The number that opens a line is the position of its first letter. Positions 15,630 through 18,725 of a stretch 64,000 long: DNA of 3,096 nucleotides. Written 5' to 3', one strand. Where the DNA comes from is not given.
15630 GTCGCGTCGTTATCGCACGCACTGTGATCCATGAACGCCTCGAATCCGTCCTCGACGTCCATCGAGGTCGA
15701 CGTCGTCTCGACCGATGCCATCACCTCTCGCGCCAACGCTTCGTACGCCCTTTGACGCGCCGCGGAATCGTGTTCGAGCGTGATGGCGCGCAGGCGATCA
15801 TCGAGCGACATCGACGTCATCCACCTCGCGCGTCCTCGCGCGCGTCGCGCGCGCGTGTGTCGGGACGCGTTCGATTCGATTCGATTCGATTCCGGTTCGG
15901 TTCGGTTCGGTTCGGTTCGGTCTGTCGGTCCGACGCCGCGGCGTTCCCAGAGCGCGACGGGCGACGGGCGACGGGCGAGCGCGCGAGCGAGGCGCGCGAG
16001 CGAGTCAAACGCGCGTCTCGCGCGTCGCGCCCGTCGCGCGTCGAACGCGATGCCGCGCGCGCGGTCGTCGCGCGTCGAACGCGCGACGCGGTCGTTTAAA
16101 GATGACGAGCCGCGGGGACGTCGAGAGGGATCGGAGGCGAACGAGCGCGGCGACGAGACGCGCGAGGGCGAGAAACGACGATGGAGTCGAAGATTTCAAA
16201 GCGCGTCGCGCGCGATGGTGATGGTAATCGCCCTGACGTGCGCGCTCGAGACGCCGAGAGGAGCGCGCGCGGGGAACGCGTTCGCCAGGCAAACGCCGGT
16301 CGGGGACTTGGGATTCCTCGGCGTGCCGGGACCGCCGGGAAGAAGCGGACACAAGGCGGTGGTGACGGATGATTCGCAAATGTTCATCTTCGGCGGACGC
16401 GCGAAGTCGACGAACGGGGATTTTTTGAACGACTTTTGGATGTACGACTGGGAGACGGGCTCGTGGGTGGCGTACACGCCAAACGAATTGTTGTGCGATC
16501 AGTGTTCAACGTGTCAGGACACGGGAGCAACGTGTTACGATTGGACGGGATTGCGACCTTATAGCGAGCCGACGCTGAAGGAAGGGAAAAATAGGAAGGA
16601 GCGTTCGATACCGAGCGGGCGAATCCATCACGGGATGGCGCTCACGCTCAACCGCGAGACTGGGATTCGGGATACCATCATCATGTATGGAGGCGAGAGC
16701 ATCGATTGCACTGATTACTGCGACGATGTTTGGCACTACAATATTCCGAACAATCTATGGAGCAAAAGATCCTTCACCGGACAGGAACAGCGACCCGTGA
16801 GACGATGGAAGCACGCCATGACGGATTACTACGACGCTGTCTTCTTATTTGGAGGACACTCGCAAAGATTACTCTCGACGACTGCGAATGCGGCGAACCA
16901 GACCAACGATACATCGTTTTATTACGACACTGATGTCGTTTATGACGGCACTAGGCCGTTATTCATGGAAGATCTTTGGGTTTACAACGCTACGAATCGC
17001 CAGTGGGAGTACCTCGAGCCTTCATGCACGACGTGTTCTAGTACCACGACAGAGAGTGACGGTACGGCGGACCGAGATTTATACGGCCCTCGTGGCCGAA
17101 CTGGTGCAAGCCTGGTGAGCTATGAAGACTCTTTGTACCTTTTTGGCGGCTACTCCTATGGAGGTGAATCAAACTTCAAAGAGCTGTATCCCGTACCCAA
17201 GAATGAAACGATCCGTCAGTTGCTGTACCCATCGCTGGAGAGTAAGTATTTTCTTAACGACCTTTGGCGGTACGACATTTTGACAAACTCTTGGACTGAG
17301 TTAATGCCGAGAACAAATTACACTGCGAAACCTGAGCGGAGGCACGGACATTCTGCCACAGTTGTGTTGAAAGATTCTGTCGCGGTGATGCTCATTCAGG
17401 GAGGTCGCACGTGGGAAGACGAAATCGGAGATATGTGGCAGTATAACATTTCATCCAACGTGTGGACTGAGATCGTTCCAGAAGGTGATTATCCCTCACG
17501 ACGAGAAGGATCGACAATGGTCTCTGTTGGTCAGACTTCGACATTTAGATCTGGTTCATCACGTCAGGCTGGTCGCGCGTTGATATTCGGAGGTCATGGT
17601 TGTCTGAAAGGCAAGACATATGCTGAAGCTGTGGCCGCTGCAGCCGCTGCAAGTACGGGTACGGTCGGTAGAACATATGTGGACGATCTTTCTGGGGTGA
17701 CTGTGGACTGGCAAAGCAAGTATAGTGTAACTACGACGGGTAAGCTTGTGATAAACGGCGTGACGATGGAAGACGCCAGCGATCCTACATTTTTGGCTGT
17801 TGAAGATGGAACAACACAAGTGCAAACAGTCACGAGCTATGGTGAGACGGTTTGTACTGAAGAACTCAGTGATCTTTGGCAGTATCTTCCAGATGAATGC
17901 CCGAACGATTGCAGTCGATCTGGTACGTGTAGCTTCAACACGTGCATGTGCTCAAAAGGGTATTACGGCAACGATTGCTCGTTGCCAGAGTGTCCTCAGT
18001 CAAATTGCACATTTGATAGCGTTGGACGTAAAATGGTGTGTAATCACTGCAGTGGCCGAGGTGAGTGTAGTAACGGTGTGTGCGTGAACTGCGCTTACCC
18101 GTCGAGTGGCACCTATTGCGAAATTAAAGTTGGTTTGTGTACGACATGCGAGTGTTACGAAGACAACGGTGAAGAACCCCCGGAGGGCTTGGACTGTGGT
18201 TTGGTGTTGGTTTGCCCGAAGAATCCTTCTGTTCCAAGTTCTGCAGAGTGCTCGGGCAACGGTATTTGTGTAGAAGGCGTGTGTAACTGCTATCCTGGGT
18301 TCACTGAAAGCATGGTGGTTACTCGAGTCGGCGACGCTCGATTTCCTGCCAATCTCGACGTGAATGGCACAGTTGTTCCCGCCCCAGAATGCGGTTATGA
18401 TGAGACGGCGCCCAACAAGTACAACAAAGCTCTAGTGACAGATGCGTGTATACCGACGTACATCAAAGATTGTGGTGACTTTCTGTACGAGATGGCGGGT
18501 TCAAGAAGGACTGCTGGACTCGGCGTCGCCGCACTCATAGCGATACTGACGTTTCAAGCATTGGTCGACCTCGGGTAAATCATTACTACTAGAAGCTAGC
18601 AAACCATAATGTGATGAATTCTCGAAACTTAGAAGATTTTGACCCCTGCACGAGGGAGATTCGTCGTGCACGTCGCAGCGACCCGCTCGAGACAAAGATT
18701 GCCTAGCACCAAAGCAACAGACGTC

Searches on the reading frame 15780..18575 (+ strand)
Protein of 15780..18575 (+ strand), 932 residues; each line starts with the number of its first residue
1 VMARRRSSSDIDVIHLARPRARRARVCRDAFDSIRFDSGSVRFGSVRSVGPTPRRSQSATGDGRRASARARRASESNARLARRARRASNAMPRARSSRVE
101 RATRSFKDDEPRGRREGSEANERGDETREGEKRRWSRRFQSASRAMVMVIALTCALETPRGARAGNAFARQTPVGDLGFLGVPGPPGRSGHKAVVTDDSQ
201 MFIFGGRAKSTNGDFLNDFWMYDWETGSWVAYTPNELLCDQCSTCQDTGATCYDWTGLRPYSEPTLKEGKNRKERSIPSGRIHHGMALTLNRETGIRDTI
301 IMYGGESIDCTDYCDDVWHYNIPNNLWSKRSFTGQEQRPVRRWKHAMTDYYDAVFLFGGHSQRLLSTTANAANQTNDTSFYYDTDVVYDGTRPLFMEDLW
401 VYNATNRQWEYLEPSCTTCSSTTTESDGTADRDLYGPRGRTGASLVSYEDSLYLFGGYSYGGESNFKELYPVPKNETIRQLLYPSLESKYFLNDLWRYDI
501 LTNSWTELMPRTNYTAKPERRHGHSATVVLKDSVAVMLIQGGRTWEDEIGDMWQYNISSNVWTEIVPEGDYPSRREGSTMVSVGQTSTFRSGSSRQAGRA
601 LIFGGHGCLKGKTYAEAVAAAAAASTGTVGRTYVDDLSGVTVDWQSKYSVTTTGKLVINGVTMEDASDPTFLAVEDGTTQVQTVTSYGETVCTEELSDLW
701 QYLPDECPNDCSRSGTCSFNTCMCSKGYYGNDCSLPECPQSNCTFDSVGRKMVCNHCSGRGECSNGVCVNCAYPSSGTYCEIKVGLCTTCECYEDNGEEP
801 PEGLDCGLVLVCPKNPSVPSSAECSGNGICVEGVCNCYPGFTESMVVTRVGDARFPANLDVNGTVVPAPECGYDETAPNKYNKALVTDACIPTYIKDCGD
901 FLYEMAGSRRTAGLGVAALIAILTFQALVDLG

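Call 65: search_protein_families(library=pfam, proteins=[window:15780-18575:+], max_evalue=0.00001)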
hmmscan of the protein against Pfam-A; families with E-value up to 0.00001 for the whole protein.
window:15780-18575:+ (932 aa): 8 families
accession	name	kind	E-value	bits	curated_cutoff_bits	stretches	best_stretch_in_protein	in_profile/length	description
PF24681.1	Kelch_KLHDC2_KLHL20_DRC7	-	2.3e-45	155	50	3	396-586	78-215/221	KLHDC2/KLHL20/DRC7 Kelch-repeats domain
PF24981.1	Beta-prop_ATRN-LZTR1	-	1.8e-37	129.6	50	3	435-586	35-159/289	Attractin/LZTR1 beta-propeller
PF13418.12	Kelch_4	-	8.8e-25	86.8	21.6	0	296-330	10-44/49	Galactose oxidase, central domain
PF13415.12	Kelch_3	-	1.7e-17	63.6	22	0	199-231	2-32/48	Galactose oxidase, central domain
PF13964.12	Kelch_6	-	3.9e-14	52.5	25.3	1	440-508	2-43/50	Kelch motif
PF01344.31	Kelch_1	-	1.6e-13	50.3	20.1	1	191-230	4-40/46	Kelch motif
PF13854.13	Kelch_HCF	-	4.5e-12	46.3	113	0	277-457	181-324/345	Host cell factor, Kelch-repeats domain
PF25024.1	EGF_TEN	-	7.6e-07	29.4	65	0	703-744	158-198/234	Teneurin EGF domain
